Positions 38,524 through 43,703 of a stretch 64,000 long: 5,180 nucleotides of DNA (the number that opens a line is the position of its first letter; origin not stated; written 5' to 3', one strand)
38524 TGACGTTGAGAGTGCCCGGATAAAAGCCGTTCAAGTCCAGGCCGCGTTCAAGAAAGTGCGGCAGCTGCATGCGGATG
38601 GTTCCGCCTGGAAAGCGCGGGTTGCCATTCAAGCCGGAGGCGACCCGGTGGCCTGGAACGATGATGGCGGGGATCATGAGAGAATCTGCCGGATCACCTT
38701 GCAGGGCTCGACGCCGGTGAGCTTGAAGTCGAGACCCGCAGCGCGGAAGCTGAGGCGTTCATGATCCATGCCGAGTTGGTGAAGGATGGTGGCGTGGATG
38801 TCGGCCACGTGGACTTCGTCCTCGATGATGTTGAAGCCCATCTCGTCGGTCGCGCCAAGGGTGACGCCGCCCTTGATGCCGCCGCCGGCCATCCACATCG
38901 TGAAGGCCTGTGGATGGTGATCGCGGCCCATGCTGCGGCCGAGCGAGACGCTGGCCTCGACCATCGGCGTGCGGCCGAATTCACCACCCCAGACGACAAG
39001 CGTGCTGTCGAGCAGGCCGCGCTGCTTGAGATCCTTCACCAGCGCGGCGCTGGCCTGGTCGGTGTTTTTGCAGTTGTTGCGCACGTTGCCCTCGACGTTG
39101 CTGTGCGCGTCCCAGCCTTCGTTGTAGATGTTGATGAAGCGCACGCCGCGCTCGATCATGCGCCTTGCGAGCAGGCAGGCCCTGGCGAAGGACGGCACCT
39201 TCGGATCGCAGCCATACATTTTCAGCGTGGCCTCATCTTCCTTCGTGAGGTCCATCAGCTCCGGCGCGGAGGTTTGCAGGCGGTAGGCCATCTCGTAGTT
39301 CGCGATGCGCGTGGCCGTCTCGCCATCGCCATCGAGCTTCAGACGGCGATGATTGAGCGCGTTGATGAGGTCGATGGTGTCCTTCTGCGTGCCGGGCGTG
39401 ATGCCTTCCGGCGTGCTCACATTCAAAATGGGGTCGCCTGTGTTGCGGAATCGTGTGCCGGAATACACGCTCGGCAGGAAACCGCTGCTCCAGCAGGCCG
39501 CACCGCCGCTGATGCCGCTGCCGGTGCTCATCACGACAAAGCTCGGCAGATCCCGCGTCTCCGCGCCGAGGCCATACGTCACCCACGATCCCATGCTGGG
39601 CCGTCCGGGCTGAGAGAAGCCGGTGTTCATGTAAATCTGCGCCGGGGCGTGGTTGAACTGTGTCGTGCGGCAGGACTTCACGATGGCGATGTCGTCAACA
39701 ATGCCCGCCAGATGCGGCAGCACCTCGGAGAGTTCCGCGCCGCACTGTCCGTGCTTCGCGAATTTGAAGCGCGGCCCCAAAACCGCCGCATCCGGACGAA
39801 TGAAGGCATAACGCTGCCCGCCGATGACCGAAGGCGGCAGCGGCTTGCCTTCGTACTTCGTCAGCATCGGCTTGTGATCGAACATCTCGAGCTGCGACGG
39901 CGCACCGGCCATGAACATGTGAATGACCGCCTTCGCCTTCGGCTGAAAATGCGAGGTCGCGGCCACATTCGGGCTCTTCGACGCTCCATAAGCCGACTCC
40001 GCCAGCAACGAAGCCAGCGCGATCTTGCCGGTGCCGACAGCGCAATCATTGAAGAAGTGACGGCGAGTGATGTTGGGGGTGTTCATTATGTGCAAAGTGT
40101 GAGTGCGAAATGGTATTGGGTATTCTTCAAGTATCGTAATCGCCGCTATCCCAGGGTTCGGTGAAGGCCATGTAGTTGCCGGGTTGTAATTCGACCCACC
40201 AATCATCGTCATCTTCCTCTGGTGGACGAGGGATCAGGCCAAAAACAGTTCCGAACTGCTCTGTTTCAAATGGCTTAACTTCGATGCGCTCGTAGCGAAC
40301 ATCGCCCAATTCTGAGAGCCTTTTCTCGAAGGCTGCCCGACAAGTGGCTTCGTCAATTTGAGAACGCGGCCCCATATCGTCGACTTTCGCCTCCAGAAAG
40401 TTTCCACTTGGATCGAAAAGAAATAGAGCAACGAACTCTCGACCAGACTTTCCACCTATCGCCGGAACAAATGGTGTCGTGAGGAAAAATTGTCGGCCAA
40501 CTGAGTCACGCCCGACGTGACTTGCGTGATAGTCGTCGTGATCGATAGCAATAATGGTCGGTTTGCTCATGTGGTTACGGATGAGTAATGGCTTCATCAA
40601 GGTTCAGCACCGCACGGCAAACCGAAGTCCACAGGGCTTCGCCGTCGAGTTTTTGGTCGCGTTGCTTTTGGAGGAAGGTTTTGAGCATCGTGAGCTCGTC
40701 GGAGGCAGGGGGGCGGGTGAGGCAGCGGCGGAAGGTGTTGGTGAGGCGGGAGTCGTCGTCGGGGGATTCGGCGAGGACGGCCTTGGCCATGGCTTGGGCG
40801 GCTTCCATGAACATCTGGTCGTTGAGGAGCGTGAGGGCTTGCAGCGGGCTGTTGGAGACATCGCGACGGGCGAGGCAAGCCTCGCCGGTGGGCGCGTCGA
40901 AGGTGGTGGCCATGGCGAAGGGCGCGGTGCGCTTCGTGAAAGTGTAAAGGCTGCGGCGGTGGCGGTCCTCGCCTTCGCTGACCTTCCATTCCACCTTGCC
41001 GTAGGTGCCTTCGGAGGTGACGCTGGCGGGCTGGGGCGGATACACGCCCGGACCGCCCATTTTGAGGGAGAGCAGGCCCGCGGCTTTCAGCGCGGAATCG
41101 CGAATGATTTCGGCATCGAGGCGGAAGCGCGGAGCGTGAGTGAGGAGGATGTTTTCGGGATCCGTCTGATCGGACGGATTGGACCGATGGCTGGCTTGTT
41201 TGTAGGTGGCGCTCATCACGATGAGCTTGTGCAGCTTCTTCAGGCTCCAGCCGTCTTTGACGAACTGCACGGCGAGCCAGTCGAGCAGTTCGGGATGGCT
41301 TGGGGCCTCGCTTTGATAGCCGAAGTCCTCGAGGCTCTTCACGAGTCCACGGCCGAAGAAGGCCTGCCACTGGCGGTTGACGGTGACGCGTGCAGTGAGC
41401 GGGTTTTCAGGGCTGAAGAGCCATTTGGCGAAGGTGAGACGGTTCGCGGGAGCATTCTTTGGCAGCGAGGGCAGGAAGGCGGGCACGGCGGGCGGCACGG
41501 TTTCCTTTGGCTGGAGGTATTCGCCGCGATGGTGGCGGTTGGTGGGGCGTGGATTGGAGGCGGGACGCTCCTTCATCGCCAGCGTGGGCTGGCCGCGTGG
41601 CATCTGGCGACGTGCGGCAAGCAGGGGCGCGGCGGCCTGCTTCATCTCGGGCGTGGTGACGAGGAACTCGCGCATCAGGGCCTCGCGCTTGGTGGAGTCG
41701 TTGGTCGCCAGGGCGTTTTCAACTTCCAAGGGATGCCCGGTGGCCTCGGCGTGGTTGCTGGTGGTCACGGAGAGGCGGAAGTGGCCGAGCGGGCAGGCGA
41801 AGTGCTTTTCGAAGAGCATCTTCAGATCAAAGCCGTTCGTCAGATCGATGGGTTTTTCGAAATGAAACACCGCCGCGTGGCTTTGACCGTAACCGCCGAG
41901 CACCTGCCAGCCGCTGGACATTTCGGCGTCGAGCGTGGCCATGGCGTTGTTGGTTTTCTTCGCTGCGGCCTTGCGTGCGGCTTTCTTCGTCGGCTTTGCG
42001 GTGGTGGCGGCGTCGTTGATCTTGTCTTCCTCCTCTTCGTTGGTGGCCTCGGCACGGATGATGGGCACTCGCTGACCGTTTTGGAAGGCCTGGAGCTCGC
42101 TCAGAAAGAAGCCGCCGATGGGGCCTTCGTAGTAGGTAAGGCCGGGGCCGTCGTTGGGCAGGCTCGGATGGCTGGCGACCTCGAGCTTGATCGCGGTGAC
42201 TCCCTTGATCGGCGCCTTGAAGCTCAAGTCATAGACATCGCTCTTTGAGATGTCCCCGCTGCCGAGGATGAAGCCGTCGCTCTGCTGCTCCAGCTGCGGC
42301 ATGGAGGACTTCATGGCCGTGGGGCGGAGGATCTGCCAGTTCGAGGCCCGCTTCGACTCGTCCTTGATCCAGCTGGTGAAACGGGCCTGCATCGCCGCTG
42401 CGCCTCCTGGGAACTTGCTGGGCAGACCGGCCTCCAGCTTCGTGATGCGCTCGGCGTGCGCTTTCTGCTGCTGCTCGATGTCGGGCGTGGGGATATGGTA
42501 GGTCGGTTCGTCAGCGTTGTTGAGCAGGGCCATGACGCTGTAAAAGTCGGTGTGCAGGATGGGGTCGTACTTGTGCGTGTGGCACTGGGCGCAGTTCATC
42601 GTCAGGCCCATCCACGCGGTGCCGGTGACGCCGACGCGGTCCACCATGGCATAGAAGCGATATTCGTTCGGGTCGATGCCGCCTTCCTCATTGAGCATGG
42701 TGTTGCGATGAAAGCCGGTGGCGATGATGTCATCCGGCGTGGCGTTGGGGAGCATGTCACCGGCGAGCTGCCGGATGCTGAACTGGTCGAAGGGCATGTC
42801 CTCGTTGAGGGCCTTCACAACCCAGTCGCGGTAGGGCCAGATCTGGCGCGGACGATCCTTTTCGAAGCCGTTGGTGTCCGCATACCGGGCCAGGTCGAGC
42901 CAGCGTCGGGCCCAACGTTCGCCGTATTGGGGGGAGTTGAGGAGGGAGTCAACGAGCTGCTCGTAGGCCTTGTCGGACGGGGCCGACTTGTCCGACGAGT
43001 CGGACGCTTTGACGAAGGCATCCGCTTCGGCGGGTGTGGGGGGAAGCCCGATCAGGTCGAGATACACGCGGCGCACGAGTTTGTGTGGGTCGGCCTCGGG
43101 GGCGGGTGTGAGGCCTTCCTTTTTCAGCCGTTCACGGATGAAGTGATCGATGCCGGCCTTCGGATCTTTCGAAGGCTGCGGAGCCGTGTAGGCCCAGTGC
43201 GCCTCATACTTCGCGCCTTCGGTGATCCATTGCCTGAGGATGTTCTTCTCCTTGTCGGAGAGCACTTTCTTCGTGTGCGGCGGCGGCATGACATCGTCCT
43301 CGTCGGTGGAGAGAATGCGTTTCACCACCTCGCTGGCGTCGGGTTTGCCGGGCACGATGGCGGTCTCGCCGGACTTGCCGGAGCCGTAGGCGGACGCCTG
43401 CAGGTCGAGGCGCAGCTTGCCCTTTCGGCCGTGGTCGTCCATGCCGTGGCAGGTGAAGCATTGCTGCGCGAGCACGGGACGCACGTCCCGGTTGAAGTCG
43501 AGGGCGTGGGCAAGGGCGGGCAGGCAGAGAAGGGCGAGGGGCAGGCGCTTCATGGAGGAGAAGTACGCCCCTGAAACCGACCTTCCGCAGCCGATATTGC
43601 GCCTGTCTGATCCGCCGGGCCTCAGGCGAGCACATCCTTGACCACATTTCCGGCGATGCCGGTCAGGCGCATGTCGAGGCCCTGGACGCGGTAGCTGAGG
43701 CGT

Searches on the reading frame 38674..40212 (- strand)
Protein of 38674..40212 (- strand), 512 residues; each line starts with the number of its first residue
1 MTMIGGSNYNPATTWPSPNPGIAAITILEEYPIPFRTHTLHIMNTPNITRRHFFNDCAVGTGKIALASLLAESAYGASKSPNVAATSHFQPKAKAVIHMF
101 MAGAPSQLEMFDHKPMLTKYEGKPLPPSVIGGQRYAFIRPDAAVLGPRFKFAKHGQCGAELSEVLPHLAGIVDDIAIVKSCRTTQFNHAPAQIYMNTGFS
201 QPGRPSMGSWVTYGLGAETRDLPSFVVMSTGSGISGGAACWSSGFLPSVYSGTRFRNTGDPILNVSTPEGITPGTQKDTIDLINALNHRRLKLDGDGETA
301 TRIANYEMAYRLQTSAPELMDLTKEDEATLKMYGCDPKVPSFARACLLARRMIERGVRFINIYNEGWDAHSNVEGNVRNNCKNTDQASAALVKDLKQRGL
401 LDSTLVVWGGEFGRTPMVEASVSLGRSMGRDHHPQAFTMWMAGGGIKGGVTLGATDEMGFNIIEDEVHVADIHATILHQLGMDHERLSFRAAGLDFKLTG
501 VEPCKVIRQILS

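Call 55: search_protein_families(library=pfam, proteins=[window:38674-40212:-], max_evalue=0.0001)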
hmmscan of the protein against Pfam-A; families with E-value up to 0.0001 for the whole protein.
window:38674-40212:- (512 aa): 1 family
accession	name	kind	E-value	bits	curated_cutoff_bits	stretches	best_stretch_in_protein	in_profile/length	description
PF07394.17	DUF1501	-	6e-155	516.7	27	1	93-511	1-390/390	Protein of unknown function (DUF1501)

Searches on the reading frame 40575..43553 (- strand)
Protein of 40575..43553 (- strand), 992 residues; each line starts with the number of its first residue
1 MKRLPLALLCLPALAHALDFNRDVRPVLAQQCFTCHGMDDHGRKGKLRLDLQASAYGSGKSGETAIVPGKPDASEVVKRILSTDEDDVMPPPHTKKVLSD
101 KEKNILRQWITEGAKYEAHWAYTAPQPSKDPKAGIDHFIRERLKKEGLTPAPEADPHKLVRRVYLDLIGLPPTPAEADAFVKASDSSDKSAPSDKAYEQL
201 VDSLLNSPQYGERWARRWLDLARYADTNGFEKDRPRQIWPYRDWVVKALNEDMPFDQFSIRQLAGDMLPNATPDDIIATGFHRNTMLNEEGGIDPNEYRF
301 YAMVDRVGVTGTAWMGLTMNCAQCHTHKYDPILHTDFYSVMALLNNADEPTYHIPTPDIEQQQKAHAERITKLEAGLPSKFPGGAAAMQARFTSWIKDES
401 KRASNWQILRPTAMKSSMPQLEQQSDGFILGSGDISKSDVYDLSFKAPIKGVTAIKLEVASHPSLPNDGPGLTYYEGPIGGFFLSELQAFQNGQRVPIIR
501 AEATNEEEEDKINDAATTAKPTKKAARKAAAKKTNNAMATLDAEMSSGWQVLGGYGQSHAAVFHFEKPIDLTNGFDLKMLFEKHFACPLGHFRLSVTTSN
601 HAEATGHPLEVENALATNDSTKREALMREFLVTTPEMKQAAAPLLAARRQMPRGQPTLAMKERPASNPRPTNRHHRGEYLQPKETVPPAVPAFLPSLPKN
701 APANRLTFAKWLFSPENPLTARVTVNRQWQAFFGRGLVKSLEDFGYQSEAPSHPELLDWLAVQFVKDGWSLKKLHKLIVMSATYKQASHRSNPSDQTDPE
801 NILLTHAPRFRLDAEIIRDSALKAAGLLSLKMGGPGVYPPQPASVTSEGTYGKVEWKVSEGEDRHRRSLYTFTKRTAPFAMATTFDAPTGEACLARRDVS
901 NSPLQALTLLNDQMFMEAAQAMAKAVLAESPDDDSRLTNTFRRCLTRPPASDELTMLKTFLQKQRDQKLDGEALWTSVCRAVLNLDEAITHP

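Call 55: search_protein_families(library=pfam, proteins=[window:40575-43553:-], max_evalue=0.0001)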
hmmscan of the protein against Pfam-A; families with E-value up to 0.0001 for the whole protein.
window:40575-43553:- (992 aa): 4 families
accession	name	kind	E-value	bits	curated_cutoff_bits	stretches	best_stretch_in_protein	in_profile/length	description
PF07587.16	PSD1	-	1.2e-96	323.3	28.5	1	704-961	1-244/244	Protein of unknown function (DUF1553)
PF07583.16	PSCyt2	-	7.6e-84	281.3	29.8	1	135-348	2-208/209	Protein of unknown function (DUF1549)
PF07635.16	PSCyt1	-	2.5e-17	63.6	22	1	32-92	1-58/59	Planctomycete cytochrome C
PF13442.11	Cytochrome_CBB3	-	3.2e-05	24.6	27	0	25-110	7-68/68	Cytochrome C oxidase, cbb3-type, subunit III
